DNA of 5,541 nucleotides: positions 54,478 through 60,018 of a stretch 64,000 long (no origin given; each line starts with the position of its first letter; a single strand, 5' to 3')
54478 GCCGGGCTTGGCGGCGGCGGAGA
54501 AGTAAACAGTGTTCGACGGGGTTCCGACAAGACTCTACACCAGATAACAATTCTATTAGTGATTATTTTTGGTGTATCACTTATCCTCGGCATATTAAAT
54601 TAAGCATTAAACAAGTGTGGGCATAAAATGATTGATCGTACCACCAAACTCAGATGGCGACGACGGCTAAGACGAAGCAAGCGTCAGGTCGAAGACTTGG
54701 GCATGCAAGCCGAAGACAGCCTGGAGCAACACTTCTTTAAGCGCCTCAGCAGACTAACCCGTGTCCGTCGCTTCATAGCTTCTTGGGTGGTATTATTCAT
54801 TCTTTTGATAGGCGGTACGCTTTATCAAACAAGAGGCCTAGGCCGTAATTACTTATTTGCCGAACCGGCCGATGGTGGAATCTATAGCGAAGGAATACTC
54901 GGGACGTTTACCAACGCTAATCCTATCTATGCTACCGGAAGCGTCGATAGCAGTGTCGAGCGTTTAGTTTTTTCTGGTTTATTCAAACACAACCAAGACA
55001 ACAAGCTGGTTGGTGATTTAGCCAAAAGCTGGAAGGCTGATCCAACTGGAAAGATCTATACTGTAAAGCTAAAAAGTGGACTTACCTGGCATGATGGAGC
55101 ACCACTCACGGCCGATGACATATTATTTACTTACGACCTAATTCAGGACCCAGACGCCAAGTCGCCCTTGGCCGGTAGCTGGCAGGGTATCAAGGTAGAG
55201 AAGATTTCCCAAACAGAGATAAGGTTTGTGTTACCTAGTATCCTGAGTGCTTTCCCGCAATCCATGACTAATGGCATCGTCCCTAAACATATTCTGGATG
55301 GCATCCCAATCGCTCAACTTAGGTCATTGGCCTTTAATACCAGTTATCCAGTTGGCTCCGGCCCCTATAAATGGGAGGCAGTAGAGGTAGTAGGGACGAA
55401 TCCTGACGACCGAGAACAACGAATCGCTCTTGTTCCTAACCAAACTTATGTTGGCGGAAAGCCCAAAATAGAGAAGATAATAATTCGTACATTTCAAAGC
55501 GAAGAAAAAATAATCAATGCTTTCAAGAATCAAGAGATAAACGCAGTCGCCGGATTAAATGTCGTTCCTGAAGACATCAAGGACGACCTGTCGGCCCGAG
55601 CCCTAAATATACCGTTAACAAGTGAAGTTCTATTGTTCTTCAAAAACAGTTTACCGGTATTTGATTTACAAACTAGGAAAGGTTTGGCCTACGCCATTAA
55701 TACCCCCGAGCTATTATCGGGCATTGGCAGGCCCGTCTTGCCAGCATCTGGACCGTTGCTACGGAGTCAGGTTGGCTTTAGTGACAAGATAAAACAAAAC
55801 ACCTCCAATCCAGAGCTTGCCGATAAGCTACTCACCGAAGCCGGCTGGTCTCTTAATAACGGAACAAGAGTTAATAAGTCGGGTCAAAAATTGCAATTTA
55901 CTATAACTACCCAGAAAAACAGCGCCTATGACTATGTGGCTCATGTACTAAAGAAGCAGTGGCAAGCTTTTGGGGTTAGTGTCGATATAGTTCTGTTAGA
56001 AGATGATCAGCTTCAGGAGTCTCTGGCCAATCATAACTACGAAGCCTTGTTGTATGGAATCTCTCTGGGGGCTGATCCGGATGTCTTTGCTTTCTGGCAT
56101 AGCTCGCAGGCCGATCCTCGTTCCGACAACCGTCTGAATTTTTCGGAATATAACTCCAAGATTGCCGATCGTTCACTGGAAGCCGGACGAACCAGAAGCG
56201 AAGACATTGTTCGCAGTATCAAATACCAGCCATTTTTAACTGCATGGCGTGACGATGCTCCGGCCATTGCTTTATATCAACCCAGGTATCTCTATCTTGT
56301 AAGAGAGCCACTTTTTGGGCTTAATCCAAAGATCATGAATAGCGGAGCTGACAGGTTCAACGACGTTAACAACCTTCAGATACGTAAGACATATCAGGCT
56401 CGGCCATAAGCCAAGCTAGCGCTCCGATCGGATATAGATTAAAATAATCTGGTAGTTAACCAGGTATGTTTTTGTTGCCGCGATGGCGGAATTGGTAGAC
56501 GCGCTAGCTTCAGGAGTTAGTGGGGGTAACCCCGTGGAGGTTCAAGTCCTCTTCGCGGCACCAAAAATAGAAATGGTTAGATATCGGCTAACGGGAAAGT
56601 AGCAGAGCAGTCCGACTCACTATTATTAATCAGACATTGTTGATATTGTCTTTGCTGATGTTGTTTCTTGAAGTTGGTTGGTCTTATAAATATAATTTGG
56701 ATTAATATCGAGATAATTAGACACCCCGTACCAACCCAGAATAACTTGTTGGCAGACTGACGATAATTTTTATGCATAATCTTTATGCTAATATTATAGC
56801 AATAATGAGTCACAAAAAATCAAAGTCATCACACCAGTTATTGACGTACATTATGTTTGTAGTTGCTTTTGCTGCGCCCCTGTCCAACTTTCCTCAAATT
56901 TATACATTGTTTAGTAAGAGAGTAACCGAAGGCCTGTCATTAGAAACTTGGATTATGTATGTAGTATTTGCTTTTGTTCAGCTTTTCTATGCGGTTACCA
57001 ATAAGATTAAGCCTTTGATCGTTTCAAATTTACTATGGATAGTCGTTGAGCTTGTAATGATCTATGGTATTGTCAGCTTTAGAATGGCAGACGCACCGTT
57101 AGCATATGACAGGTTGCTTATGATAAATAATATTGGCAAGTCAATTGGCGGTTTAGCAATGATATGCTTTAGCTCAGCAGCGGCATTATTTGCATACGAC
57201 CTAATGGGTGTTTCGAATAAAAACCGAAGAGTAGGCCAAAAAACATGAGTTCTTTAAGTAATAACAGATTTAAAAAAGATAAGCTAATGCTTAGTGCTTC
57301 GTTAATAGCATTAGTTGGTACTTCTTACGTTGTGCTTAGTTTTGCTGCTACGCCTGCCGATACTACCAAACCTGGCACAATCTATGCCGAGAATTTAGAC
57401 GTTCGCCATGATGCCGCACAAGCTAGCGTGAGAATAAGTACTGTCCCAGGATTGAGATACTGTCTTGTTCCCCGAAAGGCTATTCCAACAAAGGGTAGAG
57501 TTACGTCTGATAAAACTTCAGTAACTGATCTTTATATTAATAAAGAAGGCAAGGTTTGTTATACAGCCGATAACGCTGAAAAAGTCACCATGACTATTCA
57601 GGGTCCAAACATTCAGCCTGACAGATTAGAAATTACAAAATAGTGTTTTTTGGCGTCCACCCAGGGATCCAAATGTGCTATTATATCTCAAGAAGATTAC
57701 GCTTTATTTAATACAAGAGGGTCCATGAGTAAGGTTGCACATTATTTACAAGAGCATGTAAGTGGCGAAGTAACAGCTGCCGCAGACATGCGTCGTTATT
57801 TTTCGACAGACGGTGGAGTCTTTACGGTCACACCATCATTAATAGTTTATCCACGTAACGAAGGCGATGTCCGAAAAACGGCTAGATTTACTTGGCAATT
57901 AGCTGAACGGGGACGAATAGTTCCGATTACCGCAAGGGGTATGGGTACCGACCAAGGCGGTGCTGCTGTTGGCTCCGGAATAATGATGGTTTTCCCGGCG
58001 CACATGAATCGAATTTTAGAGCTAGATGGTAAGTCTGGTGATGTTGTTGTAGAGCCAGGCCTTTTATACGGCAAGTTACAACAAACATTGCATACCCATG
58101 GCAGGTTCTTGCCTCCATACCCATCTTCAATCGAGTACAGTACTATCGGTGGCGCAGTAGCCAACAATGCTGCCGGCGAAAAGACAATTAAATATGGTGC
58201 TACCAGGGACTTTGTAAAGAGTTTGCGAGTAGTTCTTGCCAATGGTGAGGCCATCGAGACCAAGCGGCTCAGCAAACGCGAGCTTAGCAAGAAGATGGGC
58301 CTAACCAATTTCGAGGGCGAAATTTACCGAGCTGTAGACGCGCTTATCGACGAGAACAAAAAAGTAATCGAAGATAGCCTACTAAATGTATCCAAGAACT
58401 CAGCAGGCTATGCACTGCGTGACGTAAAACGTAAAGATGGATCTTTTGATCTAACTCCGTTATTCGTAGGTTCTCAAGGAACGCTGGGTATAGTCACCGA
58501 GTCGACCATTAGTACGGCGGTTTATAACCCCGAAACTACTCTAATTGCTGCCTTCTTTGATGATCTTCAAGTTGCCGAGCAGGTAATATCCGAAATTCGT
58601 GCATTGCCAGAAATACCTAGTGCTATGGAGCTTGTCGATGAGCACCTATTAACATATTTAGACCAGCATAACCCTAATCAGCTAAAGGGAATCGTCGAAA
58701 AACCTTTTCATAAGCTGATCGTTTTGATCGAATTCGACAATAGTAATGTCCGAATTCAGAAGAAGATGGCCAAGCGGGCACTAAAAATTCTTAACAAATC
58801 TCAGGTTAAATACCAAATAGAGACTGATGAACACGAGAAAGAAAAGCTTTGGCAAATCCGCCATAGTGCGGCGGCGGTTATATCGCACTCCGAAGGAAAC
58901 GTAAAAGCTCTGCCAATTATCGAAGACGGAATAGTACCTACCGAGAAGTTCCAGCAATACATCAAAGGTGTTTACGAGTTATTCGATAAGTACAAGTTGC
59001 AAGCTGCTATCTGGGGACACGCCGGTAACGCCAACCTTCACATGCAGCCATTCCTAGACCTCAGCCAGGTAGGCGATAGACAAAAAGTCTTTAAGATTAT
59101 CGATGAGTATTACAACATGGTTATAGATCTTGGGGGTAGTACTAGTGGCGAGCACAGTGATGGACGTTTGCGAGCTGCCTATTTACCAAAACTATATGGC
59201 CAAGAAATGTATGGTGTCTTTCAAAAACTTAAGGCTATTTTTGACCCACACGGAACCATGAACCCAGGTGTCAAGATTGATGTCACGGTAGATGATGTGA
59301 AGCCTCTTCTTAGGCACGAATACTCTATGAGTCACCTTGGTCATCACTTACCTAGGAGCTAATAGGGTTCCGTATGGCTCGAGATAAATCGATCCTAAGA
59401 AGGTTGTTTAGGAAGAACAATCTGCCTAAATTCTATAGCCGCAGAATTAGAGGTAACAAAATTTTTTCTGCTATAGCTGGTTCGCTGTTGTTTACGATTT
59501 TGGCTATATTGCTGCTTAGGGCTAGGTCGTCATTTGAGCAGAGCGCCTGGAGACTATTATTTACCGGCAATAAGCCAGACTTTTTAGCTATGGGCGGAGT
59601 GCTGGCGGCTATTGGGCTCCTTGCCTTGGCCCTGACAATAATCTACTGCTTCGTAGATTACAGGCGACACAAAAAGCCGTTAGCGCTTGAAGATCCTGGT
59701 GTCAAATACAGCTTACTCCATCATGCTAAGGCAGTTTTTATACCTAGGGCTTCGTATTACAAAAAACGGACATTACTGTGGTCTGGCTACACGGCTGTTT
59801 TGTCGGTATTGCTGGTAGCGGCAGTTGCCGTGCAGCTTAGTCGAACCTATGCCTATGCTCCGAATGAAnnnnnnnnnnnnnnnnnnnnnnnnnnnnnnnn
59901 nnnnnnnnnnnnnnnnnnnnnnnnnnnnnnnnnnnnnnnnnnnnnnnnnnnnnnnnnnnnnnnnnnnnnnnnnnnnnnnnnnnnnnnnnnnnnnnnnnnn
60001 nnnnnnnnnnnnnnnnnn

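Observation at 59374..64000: An ORF of more than 1542 codons, missing from the ORF track, encodes a polytopic surface protein with a DUF285/BspA-type repeat ectodomain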

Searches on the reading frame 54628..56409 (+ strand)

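Call 6: search_protein_families(library=pfam, proteins=[window:54628-56409:+], max_evalue=0.001)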
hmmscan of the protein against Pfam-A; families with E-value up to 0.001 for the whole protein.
window:54628-56409:+ (593 aa): 1 family
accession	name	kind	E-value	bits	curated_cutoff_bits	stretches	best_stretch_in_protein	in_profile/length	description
PF00496.27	SBP_bac_5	-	1.1e-57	196.3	32.4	1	126-492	1-360/368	Bacterial extracellular solute-binding proteins, family 5 Middle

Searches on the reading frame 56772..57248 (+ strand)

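Call 6: search_protein_families(library=pfam, proteins=[window:56772-57248:+], max_evalue=0.001)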
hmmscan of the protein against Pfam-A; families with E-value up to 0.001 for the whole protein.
window:56772-57248:+ (158 aa): 2 families
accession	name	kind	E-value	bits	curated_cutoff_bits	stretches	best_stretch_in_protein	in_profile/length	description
PF03083.21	MtN3_slv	-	0.00014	22.3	23.7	1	24-98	6-77/87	Sugar efflux transporter for intercellular exchange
PF04193.19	PQ-loop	-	0.0004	20.5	22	1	36-79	14-57/61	PQ loop repeat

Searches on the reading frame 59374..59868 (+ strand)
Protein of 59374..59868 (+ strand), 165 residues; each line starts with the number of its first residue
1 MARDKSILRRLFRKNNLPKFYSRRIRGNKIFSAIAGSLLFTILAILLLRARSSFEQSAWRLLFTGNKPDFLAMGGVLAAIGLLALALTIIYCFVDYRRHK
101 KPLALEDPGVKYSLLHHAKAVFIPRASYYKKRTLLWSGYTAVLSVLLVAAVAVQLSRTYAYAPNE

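Call 78: search_protein_families(library=pfam, proteins=[window:59374-59868:+], max_evalue=10)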
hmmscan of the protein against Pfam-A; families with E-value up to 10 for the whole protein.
window:59374-59868:+ (165 aa): 3 families
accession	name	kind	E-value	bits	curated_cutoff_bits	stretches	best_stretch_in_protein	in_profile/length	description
PF12263.13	DUF3611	-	0.041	14.2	27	1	38-107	23-83/175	Protein of unknown function (DUF3611)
PF02656.20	DUF202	-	0.44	11.5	23.4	1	37-100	17-66/68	Domain of unknown function (DUF202)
PF09446.15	VMA21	-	0.45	11.1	29.5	1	127-150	34-57/64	VMA21-like domain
